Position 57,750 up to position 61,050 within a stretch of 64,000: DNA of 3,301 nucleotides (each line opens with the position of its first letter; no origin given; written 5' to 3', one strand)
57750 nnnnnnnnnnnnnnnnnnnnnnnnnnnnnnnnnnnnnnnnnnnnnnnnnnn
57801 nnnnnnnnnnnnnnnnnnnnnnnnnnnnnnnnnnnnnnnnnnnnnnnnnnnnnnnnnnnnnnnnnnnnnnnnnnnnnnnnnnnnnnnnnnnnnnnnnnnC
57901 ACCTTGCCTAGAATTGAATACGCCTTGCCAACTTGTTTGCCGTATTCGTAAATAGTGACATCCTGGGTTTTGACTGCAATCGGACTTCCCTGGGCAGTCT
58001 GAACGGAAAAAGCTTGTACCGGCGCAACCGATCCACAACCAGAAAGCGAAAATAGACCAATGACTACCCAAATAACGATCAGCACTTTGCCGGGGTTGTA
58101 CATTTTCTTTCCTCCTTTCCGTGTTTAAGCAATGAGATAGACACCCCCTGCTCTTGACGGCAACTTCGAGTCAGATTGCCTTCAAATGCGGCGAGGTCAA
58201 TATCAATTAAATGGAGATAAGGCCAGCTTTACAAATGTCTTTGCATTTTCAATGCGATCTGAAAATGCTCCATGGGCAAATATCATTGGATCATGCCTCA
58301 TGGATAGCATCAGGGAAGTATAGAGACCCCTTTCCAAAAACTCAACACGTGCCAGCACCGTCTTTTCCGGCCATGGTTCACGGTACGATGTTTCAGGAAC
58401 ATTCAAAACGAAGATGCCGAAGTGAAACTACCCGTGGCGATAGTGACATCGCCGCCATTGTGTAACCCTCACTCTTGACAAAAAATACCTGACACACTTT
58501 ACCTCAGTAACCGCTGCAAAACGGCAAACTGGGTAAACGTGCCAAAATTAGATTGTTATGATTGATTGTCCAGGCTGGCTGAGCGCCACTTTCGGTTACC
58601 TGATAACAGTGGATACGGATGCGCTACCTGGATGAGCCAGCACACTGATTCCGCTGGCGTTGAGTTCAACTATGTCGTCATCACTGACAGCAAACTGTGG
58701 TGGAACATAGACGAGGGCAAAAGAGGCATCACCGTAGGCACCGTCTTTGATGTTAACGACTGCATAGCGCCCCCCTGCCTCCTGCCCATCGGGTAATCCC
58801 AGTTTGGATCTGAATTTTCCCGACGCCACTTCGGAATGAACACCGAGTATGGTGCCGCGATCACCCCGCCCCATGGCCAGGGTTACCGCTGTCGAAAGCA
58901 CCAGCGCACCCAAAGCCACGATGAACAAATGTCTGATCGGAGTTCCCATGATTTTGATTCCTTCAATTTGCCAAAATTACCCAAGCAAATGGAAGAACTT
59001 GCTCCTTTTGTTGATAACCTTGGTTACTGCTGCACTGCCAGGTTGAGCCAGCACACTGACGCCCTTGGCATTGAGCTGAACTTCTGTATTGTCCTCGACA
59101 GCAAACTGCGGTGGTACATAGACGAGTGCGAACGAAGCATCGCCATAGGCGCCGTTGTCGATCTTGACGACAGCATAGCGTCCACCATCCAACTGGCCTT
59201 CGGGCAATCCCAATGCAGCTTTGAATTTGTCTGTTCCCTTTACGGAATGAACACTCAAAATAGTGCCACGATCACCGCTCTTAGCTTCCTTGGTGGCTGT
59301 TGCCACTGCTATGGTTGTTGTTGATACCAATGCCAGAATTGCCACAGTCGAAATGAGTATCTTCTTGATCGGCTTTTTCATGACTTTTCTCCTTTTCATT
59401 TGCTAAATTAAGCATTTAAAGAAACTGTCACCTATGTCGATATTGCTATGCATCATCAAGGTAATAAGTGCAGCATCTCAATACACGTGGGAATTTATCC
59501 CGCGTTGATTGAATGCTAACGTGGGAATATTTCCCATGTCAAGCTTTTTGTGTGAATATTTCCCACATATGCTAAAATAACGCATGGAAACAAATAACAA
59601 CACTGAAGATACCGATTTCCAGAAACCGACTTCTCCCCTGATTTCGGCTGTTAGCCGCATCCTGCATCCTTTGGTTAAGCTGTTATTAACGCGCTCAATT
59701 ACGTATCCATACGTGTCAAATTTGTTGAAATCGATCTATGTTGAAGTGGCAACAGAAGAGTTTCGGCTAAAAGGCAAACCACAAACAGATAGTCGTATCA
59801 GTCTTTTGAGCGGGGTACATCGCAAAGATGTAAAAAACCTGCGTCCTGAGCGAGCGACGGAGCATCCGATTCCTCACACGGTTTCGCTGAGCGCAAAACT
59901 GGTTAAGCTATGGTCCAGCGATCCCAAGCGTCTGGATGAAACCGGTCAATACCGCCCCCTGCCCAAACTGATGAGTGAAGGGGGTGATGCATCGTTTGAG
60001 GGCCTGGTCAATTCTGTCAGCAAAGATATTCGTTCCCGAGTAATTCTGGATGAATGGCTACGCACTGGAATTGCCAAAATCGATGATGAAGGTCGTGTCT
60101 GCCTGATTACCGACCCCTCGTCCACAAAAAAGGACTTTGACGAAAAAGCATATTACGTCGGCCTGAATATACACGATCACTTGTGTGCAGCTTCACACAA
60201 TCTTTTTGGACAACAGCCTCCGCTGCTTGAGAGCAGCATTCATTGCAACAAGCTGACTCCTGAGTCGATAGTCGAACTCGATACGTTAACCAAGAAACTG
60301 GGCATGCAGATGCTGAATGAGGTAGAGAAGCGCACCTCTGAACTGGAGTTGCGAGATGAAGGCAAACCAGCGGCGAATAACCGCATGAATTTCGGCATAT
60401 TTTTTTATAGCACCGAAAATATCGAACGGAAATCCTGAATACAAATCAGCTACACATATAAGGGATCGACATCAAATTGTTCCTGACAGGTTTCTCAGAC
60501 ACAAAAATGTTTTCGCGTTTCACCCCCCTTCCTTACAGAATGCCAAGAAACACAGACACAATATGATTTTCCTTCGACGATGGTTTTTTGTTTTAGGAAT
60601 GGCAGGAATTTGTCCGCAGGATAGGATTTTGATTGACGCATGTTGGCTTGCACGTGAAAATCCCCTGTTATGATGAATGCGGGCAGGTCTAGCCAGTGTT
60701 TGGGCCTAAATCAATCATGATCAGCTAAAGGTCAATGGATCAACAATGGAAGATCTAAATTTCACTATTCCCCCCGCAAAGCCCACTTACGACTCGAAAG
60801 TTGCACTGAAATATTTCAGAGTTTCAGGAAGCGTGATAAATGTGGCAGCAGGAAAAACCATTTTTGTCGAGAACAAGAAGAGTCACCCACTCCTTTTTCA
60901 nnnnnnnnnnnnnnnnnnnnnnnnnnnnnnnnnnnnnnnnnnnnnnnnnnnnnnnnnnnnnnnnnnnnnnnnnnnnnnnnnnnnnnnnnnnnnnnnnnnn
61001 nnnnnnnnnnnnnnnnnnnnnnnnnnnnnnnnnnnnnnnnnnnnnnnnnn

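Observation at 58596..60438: DUF6502 as a probable transcription factor with a readable operator and regulon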

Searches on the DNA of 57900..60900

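Call 59: search_rna_families(source=window, start=57900, end=60900, threshold=evalue, max_evalue=1)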
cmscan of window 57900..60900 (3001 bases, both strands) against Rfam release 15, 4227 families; matches with E-value up to 1: 1.
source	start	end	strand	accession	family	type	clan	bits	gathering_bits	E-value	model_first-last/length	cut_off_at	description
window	58965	59032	+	RF02303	TtnuCD28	Gene; snRNA; snoRNA; CD-box;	-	26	70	0.88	1-64/64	no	Tetrahymena snoRNA TtnuCD28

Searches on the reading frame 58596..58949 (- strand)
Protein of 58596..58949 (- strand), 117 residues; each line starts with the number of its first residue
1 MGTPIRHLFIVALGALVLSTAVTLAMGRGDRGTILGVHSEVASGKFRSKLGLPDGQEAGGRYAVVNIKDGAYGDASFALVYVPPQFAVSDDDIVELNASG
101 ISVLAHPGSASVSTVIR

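Call 3: search_protein_families(library=pfam, proteins=[window:58596-58949:-], max_evalue=0.01)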
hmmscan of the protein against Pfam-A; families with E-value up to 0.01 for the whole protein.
window:58596-58949:- (117 aa): 0 families

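Call 16: search_protein_families(library=pfam, proteins=[window:58596-58949:-], max_evalue=5)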
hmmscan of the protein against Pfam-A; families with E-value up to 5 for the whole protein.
window:58596-58949:- (117 aa): 0 families

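Call 62: search_protein_families(library=ncbifam, proteins=[window:58596-58949:-], max_evalue=0.01)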
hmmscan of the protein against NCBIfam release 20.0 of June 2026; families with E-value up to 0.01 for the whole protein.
window:58596-58949:- (117 aa): 0 families

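Call 77: search_protein_families(library=padloc, proteins=[window:58596-58949:-], max_evalue=0.01)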
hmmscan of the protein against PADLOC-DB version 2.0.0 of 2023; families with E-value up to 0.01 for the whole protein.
window:58596-58949:- (117 aa): 0 families

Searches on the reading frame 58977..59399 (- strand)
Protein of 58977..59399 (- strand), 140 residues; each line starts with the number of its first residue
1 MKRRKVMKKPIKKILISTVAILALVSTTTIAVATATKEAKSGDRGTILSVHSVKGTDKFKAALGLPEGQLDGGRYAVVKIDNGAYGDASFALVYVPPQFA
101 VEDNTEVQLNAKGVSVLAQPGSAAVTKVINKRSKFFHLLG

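Call 3: search_protein_families(library=pfam, proteins=[window:58977-59399:-], max_evalue=0.01)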
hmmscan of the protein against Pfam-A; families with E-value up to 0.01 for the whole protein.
window:58977-59399:- (140 aa): 0 families

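Call 16: search_protein_families(library=pfam, proteins=[window:58977-59381:-], max_evalue=5)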
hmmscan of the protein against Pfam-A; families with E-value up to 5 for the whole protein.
window:58977-59381:- (134 aa): 0 families

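Call 43: find_homologous_proteins(query=window:58977-59381:-)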
Query window:58977-59381:- (134 aa): 30 proteins with E <= 0.001 among 86 candidates.
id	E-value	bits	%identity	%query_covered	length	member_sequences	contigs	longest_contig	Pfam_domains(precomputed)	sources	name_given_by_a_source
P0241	1.1e-77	276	100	100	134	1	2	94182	-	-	-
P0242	2.3e-64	233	83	100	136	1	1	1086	-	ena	-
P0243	2.5e-60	220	80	100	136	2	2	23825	-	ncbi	-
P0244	5.3e-44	167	78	78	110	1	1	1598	-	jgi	jgi:hypothetical protein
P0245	1.5e-41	159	65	96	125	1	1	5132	-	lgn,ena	-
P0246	5.4e-41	157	65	95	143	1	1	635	-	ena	-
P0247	5.0e-39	151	65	97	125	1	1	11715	-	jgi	jgi:hypothetical protein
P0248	5.9e-39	151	65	94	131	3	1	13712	-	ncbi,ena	ncbi:MAG: hypothetical protein V1879_04945 [Pseudomonadota bacterium]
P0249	2.1e-38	149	64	93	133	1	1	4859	-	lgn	-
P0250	1.3e-37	146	62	94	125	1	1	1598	-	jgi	jgi:hypothetical protein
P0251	3.3e-37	145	59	99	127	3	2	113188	-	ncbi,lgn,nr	ncbi:MAG: hypothetical protein KKH12_01650 [Gammaproteobacteria bacterium]|nr:hypothetical protein [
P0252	1.0e-36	143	60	96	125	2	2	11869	-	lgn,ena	-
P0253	1.9e-36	142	61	95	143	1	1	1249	-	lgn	-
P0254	5.5e-36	141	58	97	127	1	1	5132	-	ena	-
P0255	6.6e-36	141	75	69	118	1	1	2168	-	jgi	jgi:hypothetical protein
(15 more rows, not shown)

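Call 50: predict_structure(alignment_id=A4)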
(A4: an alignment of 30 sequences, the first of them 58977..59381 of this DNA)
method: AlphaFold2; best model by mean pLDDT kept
length: 134 residues; sequences in the alignment: 30
mean_pLDDT: 77.9   pTM: 0.64
mean pLDDT of the five models: 77.9, 76.4, 76.2, 74.5, 70.7
residues with pLDDT >= 90: 68; 70-90: 22; 50-70: 20; < 50: 24
segments of 3 or more residues with pLDDT < 50: 1-3, 22-32, 129-134
pLDDT, mean of each block of 10 residues (from residue 1): 48 52 48 72 96 95 95 90 92 94 85 91 67 43
secondary structure, 60 per line:
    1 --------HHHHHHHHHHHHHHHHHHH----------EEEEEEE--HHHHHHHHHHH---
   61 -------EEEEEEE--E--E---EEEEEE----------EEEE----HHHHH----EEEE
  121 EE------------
elements in order: H9-27 E38-44 H47-57 E68-74 E84-89 E100-103 H108-112 E117-122

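Call 52: fold_search(model_id=the predicted structure, library=pdb)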
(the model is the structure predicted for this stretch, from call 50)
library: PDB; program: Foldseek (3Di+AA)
matches with E <= 10: 305; with E <= 0.001: 0
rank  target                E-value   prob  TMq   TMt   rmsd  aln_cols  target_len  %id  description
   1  2hd3_A                5.5e-03  1.00  0.38  0.51   6.4        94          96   12  Crystal Structure of the Ethanolamine Utilization Protein EutN from Escherichia coli, NESG Target ER316 (released 2006-08-15)
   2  4i7a_B                6.6e-03  1.00  0.38  0.59   6.0        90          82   16  GrpN pentameric microcompartment shell protein from Rhodospirillum rubrum (released 2013-05-01)
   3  4kzx_X                1.5e-02  0.97  0.36  0.34   9.4       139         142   15  Rabbit 40S ribosomal subunit in complex with eIF1. (released 2013-07-24)
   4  6zj3_SP               2.4e-02  0.96  0.35  0.33   9.2       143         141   12  Cryo-EM structure of the highly atypical cytoplasmic ribosome of Euglena gracilis (released 2020-10-07)
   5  2hd3_J                2.9e-02  1.00  0.38  0.54   6.2        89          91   12  Crystal Structure of the Ethanolamine Utilization Protein EutN from Escherichia coli, NESG Target ER316 (released 2006-08-15)
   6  4bts_AL               3.4e-02  0.99  0.36  0.35   5.3       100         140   14  THE CRYSTAL STRUCTURE OF THE EUKARYOTIC 40S RIBOSOMAL SUBUNIT IN COMPLEX WITH EIF1 AND EIF1A (released 2013-07-17)
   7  7pzy_Y                3.9e-02  0.92  0.36  0.34   8.3       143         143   15  Structure of the vacant Candida albicans 80S ribosome (released 2022-05-18)
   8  8ova_AS               4.1e-02  0.99  0.38  0.37   5.6        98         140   16  CRYO-EM STRUCTURE OF TRYPANOSOMA BRUCEI PROCYCLIC FORM 80S RIBOSOME : PARENTAL STRAIN (released 2023-11-29)
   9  4jvz_E                5.2e-02  0.98  0.36  0.51   6.7        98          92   10  Structure of Thermosynechococcus elongatus CcmL (released 2013-09-04)
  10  9o17_AO               5.2e-02  0.90  0.35  0.33   8.3       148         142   14  Cryo-EM structure of Methanosarcina acetivorans 70S ribosome (released 2025-09-24)
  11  9u61_E                5.5e-02  0.80  0.31  0.04   6.7       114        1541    9  CP/MBL pathways C3 convertase C4b2a and C3 complex (released 2026-01-14)
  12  9u7r_E                6.2e-02  0.99  0.35  0.14   4.4        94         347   14  Substrate-free human 26S proteasome purified by midnolin, 20S proteasome, RPTs and RPN11 part (released 2026-04-01)
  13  6ybw_E                6.2e-02  0.97  0.36  0.35   5.8       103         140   17  Structure of a human 48S translational initiation complex - 40S body (released 2020-09-16)
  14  7r81_Y2               6.2e-02  0.89  0.35  0.33   8.7       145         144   15  Structure of the translating Neurospora crassa ribosome arrested by cycloheximide (released 2021-12-01)
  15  8om2_L                7.9e-02  0.98  0.35  0.38   5.6        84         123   13  Small subunit of yeast mitochondrial ribosome in complex with METTL17/Rsm22. (released 2024-01-10)
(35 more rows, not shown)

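Call 62: search_protein_families(library=ncbifam, proteins=[window:58977-59381:-], max_evalue=0.01)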
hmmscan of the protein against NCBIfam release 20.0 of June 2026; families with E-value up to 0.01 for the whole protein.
window:58977-59381:- (134 aa): 0 families

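Call 77: search_protein_families(library=padloc, proteins=[window:58977-59381:-], max_evalue=0.01)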
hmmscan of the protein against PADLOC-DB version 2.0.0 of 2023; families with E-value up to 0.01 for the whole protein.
window:58977-59381:- (134 aa): 0 families
